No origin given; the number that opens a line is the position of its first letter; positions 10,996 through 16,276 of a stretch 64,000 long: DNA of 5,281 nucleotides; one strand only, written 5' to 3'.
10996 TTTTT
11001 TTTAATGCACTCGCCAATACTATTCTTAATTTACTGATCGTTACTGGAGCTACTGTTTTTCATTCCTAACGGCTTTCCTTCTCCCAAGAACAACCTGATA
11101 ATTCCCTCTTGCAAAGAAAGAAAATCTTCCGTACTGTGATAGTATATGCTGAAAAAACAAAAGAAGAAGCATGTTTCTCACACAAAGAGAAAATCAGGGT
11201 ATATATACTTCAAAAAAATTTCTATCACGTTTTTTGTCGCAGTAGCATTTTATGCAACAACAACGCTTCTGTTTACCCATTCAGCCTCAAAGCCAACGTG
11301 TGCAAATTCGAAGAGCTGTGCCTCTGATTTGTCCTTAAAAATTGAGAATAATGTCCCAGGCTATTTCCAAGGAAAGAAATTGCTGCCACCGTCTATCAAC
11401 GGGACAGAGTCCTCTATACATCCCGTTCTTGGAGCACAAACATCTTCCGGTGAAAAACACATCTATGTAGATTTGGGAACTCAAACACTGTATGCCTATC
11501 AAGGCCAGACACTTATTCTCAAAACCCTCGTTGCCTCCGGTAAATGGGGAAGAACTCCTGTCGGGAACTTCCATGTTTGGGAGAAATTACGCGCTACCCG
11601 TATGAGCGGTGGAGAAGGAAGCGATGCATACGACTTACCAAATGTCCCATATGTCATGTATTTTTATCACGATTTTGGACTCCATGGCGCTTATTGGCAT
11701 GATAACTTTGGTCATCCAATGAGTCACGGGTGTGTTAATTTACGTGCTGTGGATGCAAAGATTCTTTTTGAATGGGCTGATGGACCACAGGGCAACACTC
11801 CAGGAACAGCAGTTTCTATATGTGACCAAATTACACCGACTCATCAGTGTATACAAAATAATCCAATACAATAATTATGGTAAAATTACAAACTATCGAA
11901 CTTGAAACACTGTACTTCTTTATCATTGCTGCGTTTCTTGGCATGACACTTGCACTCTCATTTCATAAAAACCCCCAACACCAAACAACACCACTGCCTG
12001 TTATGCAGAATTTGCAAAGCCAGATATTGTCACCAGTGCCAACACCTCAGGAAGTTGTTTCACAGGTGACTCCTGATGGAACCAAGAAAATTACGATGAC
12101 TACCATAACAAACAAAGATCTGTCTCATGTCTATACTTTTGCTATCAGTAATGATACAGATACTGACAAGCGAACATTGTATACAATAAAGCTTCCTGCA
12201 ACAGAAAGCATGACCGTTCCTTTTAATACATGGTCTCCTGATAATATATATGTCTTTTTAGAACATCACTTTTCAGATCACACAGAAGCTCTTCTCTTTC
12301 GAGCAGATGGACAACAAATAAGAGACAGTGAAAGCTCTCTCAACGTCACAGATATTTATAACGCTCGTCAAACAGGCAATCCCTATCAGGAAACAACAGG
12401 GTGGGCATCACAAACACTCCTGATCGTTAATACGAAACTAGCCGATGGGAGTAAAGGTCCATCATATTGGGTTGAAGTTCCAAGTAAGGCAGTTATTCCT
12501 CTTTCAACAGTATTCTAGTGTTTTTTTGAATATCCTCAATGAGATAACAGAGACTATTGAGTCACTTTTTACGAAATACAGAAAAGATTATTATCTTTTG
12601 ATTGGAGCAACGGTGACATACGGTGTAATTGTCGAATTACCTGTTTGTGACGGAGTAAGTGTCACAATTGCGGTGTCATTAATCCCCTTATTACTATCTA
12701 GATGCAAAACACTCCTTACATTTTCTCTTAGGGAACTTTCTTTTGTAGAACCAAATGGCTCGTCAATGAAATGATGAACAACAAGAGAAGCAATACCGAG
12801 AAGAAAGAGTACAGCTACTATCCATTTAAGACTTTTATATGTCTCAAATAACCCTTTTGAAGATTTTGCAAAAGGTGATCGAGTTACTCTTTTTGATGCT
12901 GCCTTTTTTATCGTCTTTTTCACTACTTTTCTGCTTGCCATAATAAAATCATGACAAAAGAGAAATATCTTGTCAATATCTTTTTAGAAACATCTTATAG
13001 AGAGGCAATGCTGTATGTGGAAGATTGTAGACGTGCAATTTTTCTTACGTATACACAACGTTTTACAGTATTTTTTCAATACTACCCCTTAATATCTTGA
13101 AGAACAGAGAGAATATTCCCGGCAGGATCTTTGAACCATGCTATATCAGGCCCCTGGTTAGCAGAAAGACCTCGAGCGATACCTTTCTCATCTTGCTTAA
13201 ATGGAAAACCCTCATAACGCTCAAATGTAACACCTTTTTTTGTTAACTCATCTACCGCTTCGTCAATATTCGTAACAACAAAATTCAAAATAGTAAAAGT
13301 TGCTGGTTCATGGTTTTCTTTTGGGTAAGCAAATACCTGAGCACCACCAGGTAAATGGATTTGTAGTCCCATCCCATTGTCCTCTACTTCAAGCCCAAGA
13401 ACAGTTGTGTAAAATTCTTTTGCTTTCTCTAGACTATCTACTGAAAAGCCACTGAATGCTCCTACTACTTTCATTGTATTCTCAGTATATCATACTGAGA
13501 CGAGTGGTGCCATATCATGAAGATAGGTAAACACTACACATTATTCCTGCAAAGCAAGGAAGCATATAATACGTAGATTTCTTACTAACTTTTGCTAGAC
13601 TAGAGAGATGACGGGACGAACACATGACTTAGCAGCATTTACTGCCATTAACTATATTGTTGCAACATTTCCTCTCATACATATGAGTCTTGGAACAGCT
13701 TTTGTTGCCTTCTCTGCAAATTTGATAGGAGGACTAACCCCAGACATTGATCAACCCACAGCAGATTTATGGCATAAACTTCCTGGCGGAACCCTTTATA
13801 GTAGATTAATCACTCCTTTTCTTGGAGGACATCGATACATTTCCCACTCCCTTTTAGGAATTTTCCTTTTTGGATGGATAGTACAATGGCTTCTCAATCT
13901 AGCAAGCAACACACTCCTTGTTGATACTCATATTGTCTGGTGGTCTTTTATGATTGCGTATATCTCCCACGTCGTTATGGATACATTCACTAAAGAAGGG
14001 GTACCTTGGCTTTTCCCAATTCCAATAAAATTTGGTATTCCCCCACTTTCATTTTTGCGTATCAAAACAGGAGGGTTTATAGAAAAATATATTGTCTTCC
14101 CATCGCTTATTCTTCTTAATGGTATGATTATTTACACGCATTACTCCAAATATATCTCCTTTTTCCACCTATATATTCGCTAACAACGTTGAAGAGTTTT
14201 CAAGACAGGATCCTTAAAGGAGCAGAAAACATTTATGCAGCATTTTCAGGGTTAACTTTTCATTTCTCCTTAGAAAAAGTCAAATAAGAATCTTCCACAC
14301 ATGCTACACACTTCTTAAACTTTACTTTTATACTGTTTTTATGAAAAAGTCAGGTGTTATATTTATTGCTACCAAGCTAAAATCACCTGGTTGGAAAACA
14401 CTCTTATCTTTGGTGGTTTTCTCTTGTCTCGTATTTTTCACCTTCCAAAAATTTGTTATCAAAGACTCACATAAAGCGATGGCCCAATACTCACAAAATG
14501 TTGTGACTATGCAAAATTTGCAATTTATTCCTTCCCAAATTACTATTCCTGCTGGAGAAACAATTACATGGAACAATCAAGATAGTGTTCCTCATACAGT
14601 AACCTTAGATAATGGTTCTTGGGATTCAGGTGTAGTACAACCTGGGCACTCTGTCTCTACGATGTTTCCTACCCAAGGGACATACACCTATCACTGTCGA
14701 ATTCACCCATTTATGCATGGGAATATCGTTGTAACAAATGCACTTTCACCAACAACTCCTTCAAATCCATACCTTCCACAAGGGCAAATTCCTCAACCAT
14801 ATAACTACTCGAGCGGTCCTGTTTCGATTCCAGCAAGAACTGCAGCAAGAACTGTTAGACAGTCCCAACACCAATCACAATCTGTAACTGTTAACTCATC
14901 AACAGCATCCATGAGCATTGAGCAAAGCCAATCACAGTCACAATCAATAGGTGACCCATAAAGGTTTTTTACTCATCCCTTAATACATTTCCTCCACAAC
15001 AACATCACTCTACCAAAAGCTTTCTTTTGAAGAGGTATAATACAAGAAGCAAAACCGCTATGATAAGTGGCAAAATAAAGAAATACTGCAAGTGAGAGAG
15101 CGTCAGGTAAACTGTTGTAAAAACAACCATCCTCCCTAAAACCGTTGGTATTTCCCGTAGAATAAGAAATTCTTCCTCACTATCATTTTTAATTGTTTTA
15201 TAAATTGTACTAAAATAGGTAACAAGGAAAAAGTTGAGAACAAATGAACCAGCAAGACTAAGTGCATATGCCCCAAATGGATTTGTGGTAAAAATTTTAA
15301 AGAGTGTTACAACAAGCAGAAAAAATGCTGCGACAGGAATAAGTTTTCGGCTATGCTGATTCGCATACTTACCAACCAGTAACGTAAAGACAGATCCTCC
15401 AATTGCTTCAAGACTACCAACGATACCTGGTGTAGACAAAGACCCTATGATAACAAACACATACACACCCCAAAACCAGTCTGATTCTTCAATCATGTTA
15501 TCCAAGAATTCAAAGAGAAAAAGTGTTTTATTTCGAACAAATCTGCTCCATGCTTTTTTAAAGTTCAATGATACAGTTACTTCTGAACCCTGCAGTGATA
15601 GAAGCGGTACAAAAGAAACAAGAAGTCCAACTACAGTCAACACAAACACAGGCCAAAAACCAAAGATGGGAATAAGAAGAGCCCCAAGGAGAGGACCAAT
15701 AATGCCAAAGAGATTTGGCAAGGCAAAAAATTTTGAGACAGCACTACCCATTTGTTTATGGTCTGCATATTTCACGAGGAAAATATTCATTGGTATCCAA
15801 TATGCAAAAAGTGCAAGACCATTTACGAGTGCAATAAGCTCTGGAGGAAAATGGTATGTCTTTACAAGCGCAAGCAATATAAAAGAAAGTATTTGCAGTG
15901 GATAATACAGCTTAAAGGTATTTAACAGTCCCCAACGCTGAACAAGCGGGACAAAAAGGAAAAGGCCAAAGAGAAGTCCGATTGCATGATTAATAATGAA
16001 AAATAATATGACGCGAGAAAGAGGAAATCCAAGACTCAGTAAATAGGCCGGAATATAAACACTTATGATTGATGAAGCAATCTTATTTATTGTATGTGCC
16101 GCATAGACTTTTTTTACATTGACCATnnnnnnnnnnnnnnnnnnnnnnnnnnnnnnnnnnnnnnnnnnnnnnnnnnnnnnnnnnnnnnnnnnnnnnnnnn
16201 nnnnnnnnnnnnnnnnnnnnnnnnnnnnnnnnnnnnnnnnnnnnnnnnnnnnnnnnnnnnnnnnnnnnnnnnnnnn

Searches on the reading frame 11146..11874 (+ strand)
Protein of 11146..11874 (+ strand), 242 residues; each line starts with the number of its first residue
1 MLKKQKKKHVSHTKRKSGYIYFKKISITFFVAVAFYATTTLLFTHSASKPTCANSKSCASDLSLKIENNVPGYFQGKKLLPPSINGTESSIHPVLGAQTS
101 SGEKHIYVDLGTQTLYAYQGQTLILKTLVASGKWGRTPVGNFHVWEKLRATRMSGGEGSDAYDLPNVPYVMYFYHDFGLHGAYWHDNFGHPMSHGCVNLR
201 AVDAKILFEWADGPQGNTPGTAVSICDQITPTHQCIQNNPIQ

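Call 83: search_protein_families(library=pfam, proteins=[window:11146-11874:+], max_evalue=0.01)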
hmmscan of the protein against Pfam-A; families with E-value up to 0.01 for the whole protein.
window:11146-11874:+ (242 aa): 1 family
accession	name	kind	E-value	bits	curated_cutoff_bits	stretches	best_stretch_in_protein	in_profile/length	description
PF03734.19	YkuD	-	9.7e-20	72.1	23.4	1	104-225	2-146/146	L,D-transpeptidase catalytic domain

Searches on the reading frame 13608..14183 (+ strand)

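Call 83: search_protein_families(library=pfam, proteins=[window:13608-14183:+], max_evalue=0.01)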
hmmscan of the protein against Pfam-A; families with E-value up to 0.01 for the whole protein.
window:13608-14183:+ (191 aa): 1 family
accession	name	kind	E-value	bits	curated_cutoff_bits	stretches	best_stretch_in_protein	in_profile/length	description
PF04307.19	YdjM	-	1.1e-22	80.8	29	1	1-160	1-144/176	YdjM inner membrane protein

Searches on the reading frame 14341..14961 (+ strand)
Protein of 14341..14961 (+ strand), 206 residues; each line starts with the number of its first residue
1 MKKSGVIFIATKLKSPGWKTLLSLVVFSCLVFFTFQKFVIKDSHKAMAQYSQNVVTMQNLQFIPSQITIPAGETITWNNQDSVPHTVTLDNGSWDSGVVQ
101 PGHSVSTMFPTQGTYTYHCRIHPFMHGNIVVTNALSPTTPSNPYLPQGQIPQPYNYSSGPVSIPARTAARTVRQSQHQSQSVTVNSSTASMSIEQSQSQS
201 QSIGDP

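Call 83: search_protein_families(library=pfam, proteins=[window:14341-14961:+], max_evalue=0.01)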
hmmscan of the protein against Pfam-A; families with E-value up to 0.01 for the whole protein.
window:14341-14961:+ (206 aa): 2 families
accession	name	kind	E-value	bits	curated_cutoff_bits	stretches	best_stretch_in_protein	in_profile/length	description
PF13473.12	Cupredoxin_1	-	1.9e-15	57.2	27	1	38-131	9-104/104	Cupredoxin-like domain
PF00127.26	Copper-bind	-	1.9e-11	44.7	21.2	1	54-131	6-98/99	Copper binding proteins, plastocyanin/azurin family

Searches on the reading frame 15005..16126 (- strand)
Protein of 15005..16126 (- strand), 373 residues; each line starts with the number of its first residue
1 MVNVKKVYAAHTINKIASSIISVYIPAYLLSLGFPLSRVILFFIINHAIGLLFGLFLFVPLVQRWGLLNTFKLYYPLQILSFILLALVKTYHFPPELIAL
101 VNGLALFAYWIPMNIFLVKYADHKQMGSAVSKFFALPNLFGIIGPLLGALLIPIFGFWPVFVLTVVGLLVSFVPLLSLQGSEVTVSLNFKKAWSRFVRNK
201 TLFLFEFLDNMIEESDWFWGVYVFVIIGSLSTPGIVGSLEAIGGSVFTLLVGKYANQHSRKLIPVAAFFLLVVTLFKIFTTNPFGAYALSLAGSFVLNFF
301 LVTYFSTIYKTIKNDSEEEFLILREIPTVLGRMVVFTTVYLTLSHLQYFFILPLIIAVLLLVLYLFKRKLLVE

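Call 60: search_protein_families(library=pfam, proteins=[window:15005-16126:-], max_evalue=0.001)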
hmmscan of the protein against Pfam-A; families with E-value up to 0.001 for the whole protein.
window:15005-16126:- (373 aa): 1 family
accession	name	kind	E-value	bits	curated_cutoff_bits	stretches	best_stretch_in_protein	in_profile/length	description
PF07690.21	MFS_1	-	1.3e-10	41.2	33.4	1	10-311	4-318/347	Major Facilitator Superfamily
